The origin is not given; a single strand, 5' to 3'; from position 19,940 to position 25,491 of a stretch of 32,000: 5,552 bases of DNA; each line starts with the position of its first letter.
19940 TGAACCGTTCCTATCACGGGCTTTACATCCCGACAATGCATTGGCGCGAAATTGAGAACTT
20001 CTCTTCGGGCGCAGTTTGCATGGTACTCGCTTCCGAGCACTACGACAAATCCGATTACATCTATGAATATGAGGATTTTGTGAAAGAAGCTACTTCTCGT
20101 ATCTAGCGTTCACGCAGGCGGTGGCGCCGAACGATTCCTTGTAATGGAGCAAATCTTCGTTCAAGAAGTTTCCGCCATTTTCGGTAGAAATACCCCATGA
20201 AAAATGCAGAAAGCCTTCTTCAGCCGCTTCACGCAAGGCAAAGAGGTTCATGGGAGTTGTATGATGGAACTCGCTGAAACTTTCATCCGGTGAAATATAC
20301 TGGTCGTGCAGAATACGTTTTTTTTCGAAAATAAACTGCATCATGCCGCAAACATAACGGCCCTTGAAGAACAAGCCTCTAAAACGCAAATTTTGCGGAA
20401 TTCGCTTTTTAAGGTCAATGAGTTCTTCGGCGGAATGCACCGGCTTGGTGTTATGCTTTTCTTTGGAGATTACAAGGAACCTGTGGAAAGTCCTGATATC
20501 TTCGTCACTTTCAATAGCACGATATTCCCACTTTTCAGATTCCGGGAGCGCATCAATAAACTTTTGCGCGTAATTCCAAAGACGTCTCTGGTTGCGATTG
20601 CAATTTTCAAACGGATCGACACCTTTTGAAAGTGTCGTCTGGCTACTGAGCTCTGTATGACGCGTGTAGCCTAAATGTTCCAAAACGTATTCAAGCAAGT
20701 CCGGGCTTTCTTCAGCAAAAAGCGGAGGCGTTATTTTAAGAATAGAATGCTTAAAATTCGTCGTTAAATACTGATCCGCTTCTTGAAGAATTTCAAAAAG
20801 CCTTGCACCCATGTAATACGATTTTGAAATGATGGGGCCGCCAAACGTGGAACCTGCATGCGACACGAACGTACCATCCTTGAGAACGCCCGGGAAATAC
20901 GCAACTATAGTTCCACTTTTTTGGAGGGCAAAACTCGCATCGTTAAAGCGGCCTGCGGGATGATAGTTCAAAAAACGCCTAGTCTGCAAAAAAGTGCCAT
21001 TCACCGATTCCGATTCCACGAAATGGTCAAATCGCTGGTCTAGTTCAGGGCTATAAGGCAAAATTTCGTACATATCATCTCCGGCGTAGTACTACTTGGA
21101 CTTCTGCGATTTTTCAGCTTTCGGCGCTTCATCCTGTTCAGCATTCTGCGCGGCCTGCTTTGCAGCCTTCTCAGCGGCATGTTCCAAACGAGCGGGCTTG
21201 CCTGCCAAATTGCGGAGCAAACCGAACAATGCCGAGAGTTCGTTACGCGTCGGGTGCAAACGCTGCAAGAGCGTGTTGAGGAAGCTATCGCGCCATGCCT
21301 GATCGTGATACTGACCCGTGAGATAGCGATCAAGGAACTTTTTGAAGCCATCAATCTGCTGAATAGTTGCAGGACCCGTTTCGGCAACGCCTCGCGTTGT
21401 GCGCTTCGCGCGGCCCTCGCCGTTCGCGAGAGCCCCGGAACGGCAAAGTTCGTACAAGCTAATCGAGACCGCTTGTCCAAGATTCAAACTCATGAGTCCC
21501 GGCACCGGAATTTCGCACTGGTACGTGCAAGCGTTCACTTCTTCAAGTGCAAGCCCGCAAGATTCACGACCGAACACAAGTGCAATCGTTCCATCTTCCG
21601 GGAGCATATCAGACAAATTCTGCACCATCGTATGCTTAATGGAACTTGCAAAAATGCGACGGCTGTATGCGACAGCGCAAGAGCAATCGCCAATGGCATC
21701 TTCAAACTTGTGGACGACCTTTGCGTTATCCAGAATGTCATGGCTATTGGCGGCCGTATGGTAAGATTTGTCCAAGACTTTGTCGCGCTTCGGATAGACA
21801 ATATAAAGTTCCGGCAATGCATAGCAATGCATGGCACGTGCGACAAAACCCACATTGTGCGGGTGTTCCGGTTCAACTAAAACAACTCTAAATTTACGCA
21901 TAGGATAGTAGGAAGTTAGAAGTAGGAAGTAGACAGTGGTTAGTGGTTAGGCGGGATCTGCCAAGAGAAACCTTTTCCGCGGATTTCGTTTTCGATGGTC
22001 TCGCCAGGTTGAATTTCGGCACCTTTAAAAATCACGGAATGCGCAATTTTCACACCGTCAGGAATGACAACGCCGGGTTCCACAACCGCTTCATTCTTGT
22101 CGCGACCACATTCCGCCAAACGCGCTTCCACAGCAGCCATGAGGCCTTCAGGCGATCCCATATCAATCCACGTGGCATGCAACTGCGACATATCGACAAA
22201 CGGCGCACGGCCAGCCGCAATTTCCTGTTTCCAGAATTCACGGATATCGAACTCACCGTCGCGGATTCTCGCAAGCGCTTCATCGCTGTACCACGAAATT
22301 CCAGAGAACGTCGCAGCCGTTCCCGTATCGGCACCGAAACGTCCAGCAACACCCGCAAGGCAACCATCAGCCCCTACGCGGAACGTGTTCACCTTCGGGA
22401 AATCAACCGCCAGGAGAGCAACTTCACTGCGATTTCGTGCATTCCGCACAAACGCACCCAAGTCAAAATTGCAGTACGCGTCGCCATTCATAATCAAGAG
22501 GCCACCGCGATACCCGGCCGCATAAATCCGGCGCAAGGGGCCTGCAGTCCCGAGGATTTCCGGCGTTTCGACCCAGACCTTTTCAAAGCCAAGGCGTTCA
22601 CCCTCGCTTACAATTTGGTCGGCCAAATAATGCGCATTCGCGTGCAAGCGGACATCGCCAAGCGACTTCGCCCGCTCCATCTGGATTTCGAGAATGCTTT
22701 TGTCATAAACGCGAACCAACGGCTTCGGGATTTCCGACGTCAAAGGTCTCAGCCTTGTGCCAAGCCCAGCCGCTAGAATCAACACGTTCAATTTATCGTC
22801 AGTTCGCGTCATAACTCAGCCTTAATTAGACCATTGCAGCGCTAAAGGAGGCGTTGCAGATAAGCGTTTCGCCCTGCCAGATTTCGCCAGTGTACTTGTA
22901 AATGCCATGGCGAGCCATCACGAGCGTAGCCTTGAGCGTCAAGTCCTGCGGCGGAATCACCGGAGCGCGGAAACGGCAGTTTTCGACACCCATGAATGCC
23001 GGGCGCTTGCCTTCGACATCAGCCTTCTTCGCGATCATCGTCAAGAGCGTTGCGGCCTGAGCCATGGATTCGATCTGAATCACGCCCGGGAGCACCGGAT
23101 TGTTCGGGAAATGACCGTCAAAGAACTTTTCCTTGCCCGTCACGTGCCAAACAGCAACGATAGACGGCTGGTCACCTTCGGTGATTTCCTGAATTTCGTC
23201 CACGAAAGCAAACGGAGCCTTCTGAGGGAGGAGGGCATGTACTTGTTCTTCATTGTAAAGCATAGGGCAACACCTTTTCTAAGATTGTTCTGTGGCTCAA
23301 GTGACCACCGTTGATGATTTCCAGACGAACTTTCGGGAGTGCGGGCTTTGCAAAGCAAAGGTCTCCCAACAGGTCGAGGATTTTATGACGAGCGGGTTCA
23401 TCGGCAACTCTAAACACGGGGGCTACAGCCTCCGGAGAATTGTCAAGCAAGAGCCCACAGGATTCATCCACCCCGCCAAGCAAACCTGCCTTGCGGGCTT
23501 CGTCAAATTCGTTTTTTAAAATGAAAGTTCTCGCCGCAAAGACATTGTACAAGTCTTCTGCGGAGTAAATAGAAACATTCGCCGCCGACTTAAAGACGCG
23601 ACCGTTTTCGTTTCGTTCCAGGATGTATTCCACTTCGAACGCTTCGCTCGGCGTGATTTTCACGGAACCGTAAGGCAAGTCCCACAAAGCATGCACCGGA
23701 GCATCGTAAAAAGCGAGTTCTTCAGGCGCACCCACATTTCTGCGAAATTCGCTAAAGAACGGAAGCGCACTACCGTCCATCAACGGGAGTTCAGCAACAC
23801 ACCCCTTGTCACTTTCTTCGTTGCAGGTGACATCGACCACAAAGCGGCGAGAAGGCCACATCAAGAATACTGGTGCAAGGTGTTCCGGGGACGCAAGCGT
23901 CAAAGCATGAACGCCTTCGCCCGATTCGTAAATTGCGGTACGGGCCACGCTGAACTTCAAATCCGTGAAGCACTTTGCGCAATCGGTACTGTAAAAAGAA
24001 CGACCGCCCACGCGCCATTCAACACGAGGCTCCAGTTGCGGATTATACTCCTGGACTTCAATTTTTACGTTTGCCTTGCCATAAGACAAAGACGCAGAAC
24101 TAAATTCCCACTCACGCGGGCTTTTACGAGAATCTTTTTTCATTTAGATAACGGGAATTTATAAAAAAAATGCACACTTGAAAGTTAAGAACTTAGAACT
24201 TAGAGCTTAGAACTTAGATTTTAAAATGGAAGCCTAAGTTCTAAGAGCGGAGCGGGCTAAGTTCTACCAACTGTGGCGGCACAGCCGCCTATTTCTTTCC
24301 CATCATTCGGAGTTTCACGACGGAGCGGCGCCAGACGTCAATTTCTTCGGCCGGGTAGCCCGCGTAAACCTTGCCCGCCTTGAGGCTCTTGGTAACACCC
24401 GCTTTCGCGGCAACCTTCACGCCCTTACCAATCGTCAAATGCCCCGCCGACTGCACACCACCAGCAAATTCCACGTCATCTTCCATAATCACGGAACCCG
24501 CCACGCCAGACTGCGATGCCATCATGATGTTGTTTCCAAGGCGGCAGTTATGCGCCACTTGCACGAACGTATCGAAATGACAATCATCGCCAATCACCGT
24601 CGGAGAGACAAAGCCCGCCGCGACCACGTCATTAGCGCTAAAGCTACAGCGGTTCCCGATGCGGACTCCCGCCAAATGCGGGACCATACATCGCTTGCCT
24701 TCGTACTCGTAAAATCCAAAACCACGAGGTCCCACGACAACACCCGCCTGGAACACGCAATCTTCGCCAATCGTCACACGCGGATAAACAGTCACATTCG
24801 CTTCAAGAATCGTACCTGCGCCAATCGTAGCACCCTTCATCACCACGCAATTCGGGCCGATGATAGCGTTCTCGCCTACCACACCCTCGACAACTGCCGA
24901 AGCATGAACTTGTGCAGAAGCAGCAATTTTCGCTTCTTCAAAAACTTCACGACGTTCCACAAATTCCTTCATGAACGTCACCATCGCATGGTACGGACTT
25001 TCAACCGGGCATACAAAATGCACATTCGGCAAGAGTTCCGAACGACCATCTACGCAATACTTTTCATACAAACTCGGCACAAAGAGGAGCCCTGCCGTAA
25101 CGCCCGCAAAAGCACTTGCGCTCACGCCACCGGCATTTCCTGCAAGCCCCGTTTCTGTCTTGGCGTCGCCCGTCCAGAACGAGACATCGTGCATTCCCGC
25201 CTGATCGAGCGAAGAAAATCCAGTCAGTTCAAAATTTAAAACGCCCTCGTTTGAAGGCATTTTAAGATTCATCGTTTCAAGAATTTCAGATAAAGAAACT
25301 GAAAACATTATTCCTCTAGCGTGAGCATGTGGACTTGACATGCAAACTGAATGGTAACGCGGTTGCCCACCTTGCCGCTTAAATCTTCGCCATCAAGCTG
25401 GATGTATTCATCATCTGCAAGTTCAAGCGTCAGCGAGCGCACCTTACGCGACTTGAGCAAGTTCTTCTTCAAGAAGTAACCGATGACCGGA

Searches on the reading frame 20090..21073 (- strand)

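Call 90: search_protein_families(library=pfam, proteins=[window:20090-21073:-], max_evalue=0.001)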
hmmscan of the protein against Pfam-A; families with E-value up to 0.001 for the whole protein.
window:20090-21073:- (327 aa): 1 family
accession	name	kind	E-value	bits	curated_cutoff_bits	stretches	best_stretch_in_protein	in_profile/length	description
PF13480.13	Acetyltransf_6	-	0.00014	22.5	22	1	171-298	9-139/143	Acetyltransferase (GNAT) domain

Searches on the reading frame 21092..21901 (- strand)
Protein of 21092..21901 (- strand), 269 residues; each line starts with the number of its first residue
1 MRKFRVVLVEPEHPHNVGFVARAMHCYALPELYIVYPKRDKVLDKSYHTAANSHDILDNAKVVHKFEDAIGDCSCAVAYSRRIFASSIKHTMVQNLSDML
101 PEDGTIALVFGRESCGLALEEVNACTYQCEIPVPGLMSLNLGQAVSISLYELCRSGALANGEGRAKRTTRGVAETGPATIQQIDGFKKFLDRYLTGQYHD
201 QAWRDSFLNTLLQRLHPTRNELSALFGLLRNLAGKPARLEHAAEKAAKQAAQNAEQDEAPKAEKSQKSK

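Call 90: search_protein_families(library=pfam, proteins=[window:21092-21901:-], max_evalue=0.001)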
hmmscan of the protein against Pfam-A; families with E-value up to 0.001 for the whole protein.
window:21092-21901:- (269 aa): 1 family
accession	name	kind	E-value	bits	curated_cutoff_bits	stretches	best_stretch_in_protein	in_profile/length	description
PF00588.24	SpoU_methylase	-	3.7e-24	85.9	29.7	1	4-150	2-142/142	SpoU rRNA Methylase family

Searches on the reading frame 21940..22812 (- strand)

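Call 90: search_protein_families(library=pfam, proteins=[window:21940-22812:-], max_evalue=0.001)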
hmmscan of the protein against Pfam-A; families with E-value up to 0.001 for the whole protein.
window:21940-22812:- (290 aa): 2 families
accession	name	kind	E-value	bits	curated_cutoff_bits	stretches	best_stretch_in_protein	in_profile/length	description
PF00483.29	NTP_transferase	-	8.9e-17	61.9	21.2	1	11-133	3-132/245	Nucleotidyl transferase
PF12804.13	NTP_transf_3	-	4.2e-07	30.7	27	1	10-141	1-99/160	MobA-like NTP transferase domain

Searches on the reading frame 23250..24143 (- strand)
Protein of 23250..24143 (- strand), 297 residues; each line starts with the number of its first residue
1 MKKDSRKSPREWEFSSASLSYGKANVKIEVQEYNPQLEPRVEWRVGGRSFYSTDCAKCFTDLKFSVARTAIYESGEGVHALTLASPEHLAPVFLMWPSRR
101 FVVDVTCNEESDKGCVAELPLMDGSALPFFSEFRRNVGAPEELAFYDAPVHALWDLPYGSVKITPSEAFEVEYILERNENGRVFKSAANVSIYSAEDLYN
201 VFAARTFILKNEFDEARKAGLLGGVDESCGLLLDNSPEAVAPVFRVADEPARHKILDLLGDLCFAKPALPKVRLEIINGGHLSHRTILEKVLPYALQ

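Call 90: search_protein_families(library=pfam, proteins=[window:23250-24143:-], max_evalue=0.001)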
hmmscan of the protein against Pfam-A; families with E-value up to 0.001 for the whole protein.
window:23250-24143:- (297 aa): 1 family
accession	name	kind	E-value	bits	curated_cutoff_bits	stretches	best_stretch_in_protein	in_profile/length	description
PF03331.19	LpxC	-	8.7e-22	78.3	27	1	117-292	92-267/268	UDP-3-O-acyl N-acetylglycosamine deacetylase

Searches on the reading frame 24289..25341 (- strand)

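Call 90: search_protein_families(library=pfam, proteins=[window:24289-25341:-], max_evalue=0.001)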
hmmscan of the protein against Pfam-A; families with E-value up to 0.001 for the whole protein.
window:24289-25341:- (350 aa): 3 families
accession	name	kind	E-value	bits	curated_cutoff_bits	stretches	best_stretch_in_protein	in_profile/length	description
PF00132.30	Hexapep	-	9.2e-23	79.4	27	3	170-204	1-35/36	Bacterial transferase hexapeptide (six repeats)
PF25084.1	LbH_EIF2B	-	3.8e-08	33.7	54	1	135-205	32-101/105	EIF2B subunit epsilon LbH domain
PF14602.12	Hexapep_2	-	6.9e-08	32.5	27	1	155-186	4-33/34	Hexapeptide repeat of succinyl-transferase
